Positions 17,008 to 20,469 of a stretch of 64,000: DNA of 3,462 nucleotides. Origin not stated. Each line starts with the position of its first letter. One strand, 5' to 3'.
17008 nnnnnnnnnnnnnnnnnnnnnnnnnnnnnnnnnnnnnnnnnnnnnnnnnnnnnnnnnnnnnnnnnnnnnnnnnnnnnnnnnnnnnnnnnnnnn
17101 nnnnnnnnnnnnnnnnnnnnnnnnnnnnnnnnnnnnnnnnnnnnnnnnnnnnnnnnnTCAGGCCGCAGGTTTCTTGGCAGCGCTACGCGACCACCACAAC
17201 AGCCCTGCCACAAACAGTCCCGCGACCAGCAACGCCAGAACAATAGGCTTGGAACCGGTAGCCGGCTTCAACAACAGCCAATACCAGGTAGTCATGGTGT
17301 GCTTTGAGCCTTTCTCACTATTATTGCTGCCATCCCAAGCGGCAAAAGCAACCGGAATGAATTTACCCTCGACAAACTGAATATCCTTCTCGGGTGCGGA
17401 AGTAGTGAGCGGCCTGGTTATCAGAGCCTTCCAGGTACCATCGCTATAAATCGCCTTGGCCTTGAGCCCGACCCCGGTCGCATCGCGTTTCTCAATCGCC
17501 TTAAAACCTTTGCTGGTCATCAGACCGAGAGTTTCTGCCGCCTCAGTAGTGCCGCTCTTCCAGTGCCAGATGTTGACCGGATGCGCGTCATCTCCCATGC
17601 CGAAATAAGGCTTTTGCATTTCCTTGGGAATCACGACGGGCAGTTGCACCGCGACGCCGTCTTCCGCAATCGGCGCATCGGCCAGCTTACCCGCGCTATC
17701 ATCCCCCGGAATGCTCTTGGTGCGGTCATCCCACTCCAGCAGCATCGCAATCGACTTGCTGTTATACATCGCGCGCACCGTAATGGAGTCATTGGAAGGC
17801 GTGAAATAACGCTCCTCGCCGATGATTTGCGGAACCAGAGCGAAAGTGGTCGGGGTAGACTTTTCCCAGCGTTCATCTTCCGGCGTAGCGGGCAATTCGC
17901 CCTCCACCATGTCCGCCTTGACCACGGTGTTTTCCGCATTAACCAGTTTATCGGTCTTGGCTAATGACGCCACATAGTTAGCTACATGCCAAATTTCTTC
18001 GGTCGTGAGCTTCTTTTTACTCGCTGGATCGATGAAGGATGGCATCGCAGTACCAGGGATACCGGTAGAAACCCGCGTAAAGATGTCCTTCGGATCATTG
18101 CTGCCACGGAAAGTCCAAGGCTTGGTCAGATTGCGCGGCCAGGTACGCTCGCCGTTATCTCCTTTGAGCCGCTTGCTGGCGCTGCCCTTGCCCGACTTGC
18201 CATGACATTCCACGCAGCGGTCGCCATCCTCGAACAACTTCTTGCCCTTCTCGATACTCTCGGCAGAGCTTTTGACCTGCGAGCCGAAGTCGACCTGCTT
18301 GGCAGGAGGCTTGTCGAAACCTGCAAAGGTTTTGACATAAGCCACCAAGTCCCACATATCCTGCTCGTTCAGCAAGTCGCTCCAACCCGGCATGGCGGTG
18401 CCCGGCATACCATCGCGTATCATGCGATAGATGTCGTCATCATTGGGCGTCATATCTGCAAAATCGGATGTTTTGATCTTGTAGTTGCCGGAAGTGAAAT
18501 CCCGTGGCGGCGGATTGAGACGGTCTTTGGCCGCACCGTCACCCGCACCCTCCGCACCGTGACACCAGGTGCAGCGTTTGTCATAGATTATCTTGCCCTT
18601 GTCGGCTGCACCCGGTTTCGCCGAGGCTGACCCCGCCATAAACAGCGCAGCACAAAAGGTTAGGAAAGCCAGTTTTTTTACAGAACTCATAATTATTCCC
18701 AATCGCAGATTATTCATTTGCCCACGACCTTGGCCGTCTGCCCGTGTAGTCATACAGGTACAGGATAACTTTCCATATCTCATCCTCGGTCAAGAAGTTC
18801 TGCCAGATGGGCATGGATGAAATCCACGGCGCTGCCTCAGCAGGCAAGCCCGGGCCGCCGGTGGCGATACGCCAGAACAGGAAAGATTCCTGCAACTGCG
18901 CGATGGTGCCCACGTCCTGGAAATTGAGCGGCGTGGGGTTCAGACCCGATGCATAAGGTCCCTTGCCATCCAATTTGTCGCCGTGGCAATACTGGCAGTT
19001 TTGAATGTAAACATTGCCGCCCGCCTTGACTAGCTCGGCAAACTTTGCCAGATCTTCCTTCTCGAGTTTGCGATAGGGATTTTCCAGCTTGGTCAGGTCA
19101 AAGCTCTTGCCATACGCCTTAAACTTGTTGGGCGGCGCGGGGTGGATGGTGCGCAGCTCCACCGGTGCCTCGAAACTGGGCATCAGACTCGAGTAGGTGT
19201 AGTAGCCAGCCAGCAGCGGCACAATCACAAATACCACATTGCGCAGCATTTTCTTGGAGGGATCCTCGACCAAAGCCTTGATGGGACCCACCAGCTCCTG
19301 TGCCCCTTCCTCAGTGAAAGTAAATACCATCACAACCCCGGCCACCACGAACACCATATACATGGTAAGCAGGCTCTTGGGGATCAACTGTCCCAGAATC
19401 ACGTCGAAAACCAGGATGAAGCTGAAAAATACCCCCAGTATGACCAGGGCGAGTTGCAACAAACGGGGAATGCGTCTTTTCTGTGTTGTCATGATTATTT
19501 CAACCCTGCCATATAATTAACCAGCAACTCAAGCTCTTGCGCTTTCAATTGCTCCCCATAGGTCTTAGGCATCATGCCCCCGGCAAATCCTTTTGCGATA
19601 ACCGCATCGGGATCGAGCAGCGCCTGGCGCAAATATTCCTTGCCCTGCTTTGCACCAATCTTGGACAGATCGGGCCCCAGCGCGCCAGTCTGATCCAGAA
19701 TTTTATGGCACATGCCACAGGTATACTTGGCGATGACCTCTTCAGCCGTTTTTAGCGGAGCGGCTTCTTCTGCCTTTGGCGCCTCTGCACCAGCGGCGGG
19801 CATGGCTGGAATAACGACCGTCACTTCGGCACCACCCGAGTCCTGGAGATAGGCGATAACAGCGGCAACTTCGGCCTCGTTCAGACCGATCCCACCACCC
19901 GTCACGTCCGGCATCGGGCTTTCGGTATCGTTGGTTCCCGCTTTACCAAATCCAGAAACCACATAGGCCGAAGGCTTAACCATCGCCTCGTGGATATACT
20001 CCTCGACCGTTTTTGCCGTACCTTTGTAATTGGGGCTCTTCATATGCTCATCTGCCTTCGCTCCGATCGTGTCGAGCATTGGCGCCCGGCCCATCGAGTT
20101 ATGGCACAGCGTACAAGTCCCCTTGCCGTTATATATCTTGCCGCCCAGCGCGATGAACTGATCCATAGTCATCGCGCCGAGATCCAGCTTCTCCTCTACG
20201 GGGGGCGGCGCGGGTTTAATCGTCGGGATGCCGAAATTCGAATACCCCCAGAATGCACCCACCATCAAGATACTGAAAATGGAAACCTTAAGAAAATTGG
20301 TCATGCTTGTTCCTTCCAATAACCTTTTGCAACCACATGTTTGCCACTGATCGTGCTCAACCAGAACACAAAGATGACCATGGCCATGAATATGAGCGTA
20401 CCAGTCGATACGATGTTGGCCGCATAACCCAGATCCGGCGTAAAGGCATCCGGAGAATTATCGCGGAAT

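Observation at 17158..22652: CydA-like 'bd-like' membrane protein without CydB, operonic with five haem c domains and an EB_dh (NxrC/EbdC-type) domain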

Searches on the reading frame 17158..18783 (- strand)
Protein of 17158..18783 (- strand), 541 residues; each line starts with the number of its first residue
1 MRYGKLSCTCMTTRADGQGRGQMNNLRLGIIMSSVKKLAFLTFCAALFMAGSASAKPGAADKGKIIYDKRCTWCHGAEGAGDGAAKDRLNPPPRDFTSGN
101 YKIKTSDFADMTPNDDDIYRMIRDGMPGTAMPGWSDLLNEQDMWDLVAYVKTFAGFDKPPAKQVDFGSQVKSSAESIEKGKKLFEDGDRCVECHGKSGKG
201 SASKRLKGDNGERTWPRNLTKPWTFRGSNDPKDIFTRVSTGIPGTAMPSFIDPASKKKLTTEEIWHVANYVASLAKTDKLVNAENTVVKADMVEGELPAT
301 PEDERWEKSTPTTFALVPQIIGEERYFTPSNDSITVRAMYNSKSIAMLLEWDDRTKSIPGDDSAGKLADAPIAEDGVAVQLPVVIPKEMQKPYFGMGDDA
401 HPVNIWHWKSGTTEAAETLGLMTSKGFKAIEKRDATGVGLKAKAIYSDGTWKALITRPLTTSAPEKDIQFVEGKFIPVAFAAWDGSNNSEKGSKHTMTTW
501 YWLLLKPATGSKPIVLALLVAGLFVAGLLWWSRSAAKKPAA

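Call 4: search_protein_families(library=pfam, proteins=[window:17158-18783:-], max_evalue=0.01)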
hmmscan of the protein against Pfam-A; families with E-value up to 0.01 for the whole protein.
window:17158-18783:- (541 aa): 4 families
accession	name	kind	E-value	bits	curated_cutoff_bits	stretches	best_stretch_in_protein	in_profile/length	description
PF00034.26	Cytochrom_C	-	8.3e-26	91.6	21.3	2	60-152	1-88/90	Cytochrome c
PF09459.16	EB_dh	-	1.6e-25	91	33.3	1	305-492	3-233/236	Ethylbenzene dehydrogenase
PF13442.11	Cytochrome_CBB3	-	1.1e-22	80.5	27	2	59-150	2-68/68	Cytochrome C oxidase, cbb3-type, subunit III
PF14495.11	Cytochrom_C550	-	0.0038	17.4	27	0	166-196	15-43/136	Cytochrome c-550 domain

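Call 5: search_protein_families(library=ncbifam, proteins=[window:17158-18783:-], max_evalue=0.01)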
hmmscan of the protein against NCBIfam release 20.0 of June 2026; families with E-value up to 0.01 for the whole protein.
window:17158-18783:- (541 aa): 15 families
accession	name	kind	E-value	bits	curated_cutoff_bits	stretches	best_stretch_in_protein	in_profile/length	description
TIGR03477.1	DMSO_red_II_gam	subfamily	4.5e-33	114.3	169.85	1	290-501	4-202/206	DMSO reductase family type II enzyme, heme b subunit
NF011054.0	PRK14486.1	equivalog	4.6e-18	65.7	447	2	59-152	214-289/294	putative bifunctional cbb3-type cytochrome c oxidase subunit II/cytochrome c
TIGR00782.1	ccoP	equivalog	1.3e-16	60.7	179.95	2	169-276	195-283/285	cytochrome-c oxidase, cbb3-type subunit III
NF042980.1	EthbenzDh_ebdC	equivalog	7.8e-16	58.2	400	1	331-494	55-201/214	ethylbenzene dehydrogenase subunit gamma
NF033864.1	cytochrome579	equivalog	6.1e-12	45.6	280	2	172-277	44-142/179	cytochrome 579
NF050122.1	bc1_QcrC_actin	exception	6.3e-11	42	200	1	170-202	34-64/253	cytochrome bc1 complex diheme cytochrome c subunit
NF045930.1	Cytc6PetJCyano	equivalog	1.5e-10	40.9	135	1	171-277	22-108/110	cytochrome c6 PetJ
TIGR04485.1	thiosulf_SoxX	equivalog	5.2e-05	23.9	61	0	190-273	5-77/78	sulfur oxidation c-type cytochrome SoxX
TIGR02603.1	CxxCH_TIGR02603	domain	9.7e-05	22.4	68.15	0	59-81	2-24/134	putative heme-binding domain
TIGR04494.1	c550_PedF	equivalog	0.00034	20.5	122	1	59-152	50-129/133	cytochrome c-550 PedF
NF045774.1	cytochro_C551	exception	0.0012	18.8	118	0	171-205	33-65/110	cytochrome c551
TIGR03872.1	cytochrome_MoxG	equivalog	0.0014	18.8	147.8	0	172-279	39-126/133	cytochrome c(L), periplasmic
NF052248.1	SorU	equivalog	0.0024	18.1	100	0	108-150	32-72/72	SorU family sulfite dehydrogenase c-type cytochrome subunit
NF045773.1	cytochro_C550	exception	0.0029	17.5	125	0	172-208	44-78/118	cytochrome c550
NF040606.1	CytoC_perox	subfamily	0.0029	16.9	150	0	174-206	295-325/524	di-heme-cytochrome C peroxidase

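Call 61: search_solved_structures(query=window:17158-18783:-, max_evalue=0.01, show_alignments=2)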
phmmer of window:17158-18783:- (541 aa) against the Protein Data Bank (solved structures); distinct sequences matched with E-value up to 0.01: 12.
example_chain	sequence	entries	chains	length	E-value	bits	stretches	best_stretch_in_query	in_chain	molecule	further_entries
6h5l_B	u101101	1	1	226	5.3e-40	140.8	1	60-279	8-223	Conserved hypothetical cytochrome protein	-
2ivf_C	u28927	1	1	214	2.4e-12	49.5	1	334-494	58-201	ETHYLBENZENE DEHYDROGENASE GAMMA-SUBUNIT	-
7b04_C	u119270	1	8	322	1.9e-08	36.6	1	332-411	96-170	Nitrite oxidoreductase subunit C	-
9vr0_A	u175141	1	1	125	8.6e-08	34.5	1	59-152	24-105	Cytochrome c552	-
7o9u_A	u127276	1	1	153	1.5e-07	33.7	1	59-152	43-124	Cytochrome c552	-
9g83_v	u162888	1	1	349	0.00021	23.4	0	59-155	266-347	Cbb3-type cytochrome c oxidase subunit CcoP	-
8snh_G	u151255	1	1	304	0.00085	21.3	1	129-202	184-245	Cbb3-type cytochrome c oxidase subunit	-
8smr_G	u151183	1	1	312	0.0014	20.6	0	125-202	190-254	Cbb3-type cytochrome c oxidase subunit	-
7vzg_C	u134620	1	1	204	0.0024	19.8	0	62-155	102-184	Cytochrome c, mono-and diheme variants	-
8yts_A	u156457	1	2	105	0.0027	19.6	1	41-83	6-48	Cytochrome C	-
7vzr_C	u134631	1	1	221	0.0045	18.9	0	63-155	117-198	Cytochrome c, mono-and diheme variants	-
1yea_A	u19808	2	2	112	0.007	18.3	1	52-151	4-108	CYTOCHROME C | Cytochrome c iso-2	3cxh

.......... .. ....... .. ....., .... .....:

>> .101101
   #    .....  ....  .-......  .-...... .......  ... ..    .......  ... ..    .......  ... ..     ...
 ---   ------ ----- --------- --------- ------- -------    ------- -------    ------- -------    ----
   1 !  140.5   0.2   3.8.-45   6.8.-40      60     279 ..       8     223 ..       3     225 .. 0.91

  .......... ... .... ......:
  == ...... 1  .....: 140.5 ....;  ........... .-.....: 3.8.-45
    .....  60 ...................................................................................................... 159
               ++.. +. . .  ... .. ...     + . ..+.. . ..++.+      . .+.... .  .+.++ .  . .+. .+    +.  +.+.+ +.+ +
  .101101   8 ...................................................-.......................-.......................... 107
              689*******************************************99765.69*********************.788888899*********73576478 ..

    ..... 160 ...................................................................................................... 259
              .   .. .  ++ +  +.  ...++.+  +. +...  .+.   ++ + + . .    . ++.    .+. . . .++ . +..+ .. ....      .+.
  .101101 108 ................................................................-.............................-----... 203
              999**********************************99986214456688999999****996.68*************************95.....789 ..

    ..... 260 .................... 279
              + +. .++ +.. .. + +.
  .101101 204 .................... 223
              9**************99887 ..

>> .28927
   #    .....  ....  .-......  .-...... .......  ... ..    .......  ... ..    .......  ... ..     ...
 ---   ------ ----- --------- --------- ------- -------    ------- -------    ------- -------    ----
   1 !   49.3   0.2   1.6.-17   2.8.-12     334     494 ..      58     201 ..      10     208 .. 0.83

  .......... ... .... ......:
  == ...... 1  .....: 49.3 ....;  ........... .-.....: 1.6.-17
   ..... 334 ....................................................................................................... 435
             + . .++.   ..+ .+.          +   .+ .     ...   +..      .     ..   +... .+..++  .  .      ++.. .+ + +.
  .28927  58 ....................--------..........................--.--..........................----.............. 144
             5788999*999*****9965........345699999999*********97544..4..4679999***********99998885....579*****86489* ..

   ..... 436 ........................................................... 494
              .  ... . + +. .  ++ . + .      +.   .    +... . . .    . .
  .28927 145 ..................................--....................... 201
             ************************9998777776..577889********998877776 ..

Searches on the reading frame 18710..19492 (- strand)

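Call 4: search_protein_families(library=pfam, proteins=[window:18710-19492:-], max_evalue=0.01)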
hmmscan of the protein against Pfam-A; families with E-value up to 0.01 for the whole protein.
window:18710-19492:- (260 aa): 2 families
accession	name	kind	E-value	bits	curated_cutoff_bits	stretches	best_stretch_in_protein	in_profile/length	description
PF13442.11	Cytochrome_CBB3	-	3.5e-07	30.9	27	1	155-246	3-68/68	Cytochrome C oxidase, cbb3-type, subunit III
PF00034.26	Cytochrom_C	-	5e-06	28.2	21.3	1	156-246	2-86/90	Cytochrome c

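Call 5: search_protein_families(library=ncbifam, proteins=[window:18710-19492:-], max_evalue=0.01)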
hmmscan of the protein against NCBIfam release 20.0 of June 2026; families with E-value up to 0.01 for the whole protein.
window:18710-19492:- (260 aa): 7 families
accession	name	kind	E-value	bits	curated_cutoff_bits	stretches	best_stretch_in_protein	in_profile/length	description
NF033864.1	cytochrome579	equivalog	4.5e-07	29.8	280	1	153-245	47-135/179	cytochrome 579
NF011054.0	PRK14486.1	equivalog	1.8e-06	27.7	447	1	145-248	205-289/294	putative bifunctional cbb3-type cytochrome c oxidase subunit II/cytochrome c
NF050122.1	bc1_QcrC_actin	exception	0.00072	18.9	200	1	149-192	35-80/253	cytochrome bc1 complex diheme cytochrome c subunit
TIGR00782.1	ccoP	equivalog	0.00075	18.9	179.95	0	147-179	195-225/285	cytochrome-c oxidase, cbb3-type subunit III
TIGR04494.1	c550_PedF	equivalog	0.00083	19.3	122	1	135-245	38-126/133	cytochrome c-550 PedF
NF045773.1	cytochro_C550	exception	0.0012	18.8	125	0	150-179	44-74/118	cytochrome c550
TIGR03872.1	cytochrome_MoxG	equivalog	0.0051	16.9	147.8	0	145-179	34-69/133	cytochrome c(L), periplasmic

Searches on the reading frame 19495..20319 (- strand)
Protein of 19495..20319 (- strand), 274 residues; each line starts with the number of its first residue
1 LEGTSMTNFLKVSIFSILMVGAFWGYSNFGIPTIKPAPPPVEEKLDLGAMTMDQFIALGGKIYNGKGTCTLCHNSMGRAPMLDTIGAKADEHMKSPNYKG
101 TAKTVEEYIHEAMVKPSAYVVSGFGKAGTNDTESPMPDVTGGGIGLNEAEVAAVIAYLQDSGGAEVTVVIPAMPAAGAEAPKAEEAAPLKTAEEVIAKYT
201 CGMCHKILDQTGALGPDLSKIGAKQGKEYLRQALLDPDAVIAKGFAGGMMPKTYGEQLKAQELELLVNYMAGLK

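Call 4: search_protein_families(library=pfam, proteins=[window:19495-20319:-], max_evalue=0.01)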
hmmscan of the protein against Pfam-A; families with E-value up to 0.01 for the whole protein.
window:19495-20319:- (274 aa): 4 families
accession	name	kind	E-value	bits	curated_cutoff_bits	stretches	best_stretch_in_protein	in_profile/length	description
PF00034.26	Cytochrom_C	-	3.8e-14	54.2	21.3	2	198-273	9-89/90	Cytochrome c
PF13442.11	Cytochrome_CBB3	-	1.5e-09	38.5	27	1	189-270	3-68/68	Cytochrome C oxidase, cbb3-type, subunit III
PF02433.20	FixO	-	0.00054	19.9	29.6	0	214-244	102-132/219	Cytochrome C oxidase, mono-heme subunit/FixO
PF07627.16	PSCyt3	-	0.0097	16.6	27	0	176-214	44-84/98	Protein of unknown function (DUF1588)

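Call 5: search_protein_families(library=ncbifam, proteins=[window:19495-20319:-], max_evalue=0.01)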
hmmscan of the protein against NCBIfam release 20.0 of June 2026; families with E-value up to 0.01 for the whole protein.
window:19495-20319:- (274 aa): 9 families
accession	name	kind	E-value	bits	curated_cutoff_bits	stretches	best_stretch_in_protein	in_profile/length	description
TIGR02603.1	CxxCH_TIGR02603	domain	5.3e-15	55.6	68.15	1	196-258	9-71/134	putative heme-binding domain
TIGR04485.1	thiosulf_SoxX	equivalog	3.2e-13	50.2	61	1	200-271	4-76/78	sulfur oxidation c-type cytochrome SoxX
NF045774.1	cytochro_C551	exception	2.3e-07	30.7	118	1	184-253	34-92/110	cytochrome c551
NF045773.1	cytochro_C550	exception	3.8e-05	23.6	125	1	182-262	41-111/118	cytochrome c550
NF052248.1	SorU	equivalog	7.1e-05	23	100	0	197-269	9-71/72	SorU family sulfite dehydrogenase c-type cytochrome subunit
NF011055.0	PRK14487.1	subfamily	0.00019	21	218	0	214-244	108-138/212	cbb3-type cytochrome c oxidase subunit II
TIGR00781.1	ccoO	equivalog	0.0013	18.4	200.65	0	214-243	102-131/232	cytochrome-c oxidase, cbb3-type subunit II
NF011054.0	PRK14486.1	equivalog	0.0057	16.2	447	0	149-271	174-288/294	putative bifunctional cbb3-type cytochrome c oxidase subunit II/cytochrome c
NF040971.1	cytc_ExtS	equivalog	0.008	15.5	100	0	184-237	73-126/262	selenite/tellurite reduction operon c-type cytochrome lipoprotein ExtS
